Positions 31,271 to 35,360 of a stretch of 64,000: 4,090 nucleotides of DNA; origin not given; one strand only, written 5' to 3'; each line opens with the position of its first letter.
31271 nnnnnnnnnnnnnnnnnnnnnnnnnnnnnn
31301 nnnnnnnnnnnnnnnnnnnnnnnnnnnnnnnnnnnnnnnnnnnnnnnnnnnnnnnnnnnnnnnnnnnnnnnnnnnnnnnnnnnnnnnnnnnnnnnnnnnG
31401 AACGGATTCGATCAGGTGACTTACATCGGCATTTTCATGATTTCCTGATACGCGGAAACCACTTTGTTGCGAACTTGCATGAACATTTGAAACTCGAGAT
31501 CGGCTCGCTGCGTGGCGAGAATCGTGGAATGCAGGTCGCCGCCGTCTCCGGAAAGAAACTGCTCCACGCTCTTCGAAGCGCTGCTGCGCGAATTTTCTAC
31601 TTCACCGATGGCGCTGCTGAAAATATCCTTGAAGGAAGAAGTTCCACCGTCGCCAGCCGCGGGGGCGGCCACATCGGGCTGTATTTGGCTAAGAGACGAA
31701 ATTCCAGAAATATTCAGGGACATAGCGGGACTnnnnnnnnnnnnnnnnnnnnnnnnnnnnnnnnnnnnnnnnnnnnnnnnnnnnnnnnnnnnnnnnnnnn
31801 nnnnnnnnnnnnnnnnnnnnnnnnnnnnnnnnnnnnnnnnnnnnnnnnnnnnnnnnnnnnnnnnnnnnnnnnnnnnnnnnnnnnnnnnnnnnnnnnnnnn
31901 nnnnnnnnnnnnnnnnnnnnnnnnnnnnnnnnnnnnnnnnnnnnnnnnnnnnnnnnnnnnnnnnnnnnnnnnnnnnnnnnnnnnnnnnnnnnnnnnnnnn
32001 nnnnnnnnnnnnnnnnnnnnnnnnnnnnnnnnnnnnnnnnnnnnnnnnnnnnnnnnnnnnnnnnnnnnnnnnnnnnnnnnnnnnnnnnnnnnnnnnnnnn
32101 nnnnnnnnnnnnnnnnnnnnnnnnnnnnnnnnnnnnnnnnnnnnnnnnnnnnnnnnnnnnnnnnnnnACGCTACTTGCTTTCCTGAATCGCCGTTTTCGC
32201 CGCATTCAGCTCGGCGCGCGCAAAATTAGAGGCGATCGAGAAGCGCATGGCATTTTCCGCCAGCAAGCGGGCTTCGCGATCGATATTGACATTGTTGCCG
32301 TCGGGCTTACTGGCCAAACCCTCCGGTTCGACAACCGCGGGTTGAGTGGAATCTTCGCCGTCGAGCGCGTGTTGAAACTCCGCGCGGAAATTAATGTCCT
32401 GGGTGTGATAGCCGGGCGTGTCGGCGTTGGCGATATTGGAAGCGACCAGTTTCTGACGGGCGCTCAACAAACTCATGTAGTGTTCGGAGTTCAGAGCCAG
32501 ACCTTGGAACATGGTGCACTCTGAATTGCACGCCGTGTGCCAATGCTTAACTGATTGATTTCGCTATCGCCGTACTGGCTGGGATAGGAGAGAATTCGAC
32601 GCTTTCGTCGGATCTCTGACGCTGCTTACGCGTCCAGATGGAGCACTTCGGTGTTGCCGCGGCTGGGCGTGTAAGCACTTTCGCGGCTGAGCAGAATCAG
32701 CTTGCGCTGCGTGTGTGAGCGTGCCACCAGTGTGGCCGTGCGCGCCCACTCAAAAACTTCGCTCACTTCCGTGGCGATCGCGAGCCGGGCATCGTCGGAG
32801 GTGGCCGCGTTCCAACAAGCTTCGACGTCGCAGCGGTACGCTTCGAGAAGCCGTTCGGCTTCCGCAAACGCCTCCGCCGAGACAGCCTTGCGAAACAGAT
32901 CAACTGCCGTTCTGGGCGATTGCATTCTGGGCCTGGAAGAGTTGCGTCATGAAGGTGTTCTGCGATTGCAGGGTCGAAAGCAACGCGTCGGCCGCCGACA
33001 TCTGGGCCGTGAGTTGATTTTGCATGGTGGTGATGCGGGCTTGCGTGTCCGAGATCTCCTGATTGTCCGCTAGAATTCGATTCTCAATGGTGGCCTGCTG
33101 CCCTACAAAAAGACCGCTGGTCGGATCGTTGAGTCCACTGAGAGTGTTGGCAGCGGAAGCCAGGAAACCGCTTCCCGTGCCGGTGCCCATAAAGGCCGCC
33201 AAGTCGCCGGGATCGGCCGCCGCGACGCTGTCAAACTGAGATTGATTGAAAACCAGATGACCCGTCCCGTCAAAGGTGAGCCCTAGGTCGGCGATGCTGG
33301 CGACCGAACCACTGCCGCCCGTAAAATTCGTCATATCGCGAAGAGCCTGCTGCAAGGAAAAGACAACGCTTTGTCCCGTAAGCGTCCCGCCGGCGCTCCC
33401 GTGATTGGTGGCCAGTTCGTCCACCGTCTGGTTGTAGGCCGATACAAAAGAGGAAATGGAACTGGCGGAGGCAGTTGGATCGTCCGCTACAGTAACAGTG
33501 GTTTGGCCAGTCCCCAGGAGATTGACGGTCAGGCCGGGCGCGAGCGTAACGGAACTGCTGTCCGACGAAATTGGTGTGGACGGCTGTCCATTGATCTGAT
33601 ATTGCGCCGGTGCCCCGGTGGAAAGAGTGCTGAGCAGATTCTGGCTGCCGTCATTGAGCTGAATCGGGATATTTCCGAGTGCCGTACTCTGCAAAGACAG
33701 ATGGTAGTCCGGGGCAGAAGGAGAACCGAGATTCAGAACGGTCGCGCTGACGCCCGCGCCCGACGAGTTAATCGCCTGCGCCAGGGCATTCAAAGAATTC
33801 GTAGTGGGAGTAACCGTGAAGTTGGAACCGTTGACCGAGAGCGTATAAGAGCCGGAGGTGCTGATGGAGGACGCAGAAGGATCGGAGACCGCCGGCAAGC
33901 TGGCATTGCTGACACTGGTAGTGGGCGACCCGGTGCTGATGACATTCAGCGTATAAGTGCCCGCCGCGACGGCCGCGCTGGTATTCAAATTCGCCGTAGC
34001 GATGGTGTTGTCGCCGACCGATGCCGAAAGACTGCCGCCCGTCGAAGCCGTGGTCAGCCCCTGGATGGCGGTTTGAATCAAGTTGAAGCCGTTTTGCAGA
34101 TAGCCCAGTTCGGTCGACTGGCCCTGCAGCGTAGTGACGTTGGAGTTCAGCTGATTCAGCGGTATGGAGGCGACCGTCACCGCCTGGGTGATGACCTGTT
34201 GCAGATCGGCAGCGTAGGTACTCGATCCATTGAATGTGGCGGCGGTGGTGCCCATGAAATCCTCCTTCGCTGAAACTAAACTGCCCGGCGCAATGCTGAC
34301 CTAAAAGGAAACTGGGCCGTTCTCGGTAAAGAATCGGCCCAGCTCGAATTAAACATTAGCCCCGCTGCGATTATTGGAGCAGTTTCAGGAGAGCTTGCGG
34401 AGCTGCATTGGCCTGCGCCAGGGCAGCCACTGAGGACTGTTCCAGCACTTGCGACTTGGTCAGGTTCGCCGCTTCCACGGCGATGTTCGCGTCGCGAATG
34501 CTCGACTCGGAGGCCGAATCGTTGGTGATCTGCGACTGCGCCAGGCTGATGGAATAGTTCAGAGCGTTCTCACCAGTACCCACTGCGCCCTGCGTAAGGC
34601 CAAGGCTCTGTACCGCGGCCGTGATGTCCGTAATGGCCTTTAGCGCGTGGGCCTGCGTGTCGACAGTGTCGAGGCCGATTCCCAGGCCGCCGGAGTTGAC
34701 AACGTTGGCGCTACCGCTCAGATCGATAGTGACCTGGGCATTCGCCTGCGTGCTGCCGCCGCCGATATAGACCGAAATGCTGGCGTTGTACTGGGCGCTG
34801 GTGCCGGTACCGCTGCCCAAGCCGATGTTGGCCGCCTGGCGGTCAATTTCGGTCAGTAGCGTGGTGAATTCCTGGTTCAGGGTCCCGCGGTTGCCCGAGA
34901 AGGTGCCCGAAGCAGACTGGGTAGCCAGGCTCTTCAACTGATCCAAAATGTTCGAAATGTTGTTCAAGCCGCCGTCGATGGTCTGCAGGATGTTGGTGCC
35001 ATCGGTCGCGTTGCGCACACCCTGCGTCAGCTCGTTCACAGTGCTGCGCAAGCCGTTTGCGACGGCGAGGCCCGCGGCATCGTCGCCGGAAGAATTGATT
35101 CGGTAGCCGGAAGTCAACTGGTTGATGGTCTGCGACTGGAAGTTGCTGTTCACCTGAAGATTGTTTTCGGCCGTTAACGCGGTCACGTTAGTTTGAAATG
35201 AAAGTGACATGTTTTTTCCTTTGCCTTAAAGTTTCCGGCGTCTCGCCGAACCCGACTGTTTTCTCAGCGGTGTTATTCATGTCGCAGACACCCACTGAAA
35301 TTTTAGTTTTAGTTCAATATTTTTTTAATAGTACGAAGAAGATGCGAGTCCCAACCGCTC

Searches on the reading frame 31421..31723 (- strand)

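Call 53: search_protein_families(library=pfam, proteins=[window:31421-31723:-], max_evalue=1)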
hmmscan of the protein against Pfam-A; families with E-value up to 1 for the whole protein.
window:31421-31723:- (100 aa): 1 family
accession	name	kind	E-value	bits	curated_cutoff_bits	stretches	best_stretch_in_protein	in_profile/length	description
PF02049.23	FliE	-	4.4e-25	88.1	22.4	1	19-100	8-89/89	Flagellar hook-basal body complex protein FliE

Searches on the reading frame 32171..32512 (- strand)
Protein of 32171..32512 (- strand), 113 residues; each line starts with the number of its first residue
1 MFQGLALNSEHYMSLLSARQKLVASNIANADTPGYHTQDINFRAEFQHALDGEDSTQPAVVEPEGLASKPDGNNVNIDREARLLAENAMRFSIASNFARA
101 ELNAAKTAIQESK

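Call 53: search_protein_families(library=pfam, proteins=[window:32171-32512:-], max_evalue=1)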
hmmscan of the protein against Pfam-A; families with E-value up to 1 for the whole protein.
window:32171-32512:- (113 aa): 2 families
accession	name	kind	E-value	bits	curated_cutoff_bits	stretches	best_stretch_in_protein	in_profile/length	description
PF00460.25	Flg_bb_rod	-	5e-08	33.2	20.7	1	13-35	8-30/31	Flagella basal body rod protein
PF02743.24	dCache_1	-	0.077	12.9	45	1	11-62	69-115/240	Cache domain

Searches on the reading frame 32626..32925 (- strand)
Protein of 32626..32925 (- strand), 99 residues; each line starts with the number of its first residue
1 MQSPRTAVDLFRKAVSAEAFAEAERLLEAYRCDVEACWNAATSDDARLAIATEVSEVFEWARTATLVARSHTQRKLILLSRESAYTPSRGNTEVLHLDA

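Call 53: search_protein_families(library=pfam, proteins=[window:32626-32925:-], max_evalue=1)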
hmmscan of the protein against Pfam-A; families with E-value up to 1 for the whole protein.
window:32626-32925:- (99 aa): 1 family
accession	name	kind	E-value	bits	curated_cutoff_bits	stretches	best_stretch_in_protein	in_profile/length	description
PF22341.1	GSPE_N1E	-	0.12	12.9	27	0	10-28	25-43/64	GSPII protein E, N1E domain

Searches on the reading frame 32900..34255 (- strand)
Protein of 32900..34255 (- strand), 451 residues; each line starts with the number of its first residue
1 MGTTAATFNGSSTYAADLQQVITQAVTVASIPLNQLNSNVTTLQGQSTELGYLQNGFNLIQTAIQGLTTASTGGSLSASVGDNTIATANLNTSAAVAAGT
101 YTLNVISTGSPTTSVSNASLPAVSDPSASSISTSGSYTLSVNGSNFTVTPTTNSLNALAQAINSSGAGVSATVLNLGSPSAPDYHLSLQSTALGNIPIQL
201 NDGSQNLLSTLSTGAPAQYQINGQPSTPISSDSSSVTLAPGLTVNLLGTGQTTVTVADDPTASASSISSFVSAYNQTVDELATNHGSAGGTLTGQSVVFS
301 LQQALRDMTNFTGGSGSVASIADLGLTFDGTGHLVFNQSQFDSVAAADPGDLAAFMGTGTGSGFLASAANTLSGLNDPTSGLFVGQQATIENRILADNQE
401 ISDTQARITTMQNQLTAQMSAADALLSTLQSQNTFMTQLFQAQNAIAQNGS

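Call 8: search_protein_families(library=pfam, proteins=[window:32900-34255:-], max_evalue=0.001)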
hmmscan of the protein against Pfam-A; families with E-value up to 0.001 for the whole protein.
window:32900-34255:- (451 aa): 2 families
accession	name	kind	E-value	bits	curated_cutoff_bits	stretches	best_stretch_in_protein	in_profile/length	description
PF07195.17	FliD_C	-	8.3e-28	97.8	25.4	1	217-430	4-235/236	Flagellar hook-associated protein 2 C-terminus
PF02465.23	FliD_N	-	6.2e-10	40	24.8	1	17-107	4-92/97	Flagellar hook-associated protein 2 N-terminus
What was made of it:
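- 32900..34255 (-): fliD filament cap, an alternative substrate. FliD_N and FliD_C (call 8).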

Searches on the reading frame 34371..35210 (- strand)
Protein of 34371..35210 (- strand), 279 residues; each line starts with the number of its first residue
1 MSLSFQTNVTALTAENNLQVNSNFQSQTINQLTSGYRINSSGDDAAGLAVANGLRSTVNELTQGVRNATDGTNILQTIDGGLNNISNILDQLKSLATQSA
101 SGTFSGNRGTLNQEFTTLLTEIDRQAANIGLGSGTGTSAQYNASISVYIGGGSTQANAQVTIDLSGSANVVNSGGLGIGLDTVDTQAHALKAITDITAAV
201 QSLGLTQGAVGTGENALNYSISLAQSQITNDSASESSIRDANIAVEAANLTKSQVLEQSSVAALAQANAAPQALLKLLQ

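Call 8: search_protein_families(library=pfam, proteins=[window:34371-35210:-], max_evalue=0.001)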
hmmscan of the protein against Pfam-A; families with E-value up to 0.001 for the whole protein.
window:34371-35210:- (279 aa): 2 families
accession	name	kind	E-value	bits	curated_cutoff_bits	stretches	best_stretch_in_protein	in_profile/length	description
PF00669.25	Flagellin_N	-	7.2e-25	88.1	26.6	1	6-124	2-121/139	Bacterial flagellin N-terminal helical region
PF00700.27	Flagellin_C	-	4e-13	49.9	23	1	194-278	2-86/86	Bacterial flagellin C-terminal helical region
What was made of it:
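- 34371..35210 (-): fliC: 279-aa flagellin, the most likely substrate. Flagellin_N and Flagellin_C (call 8).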
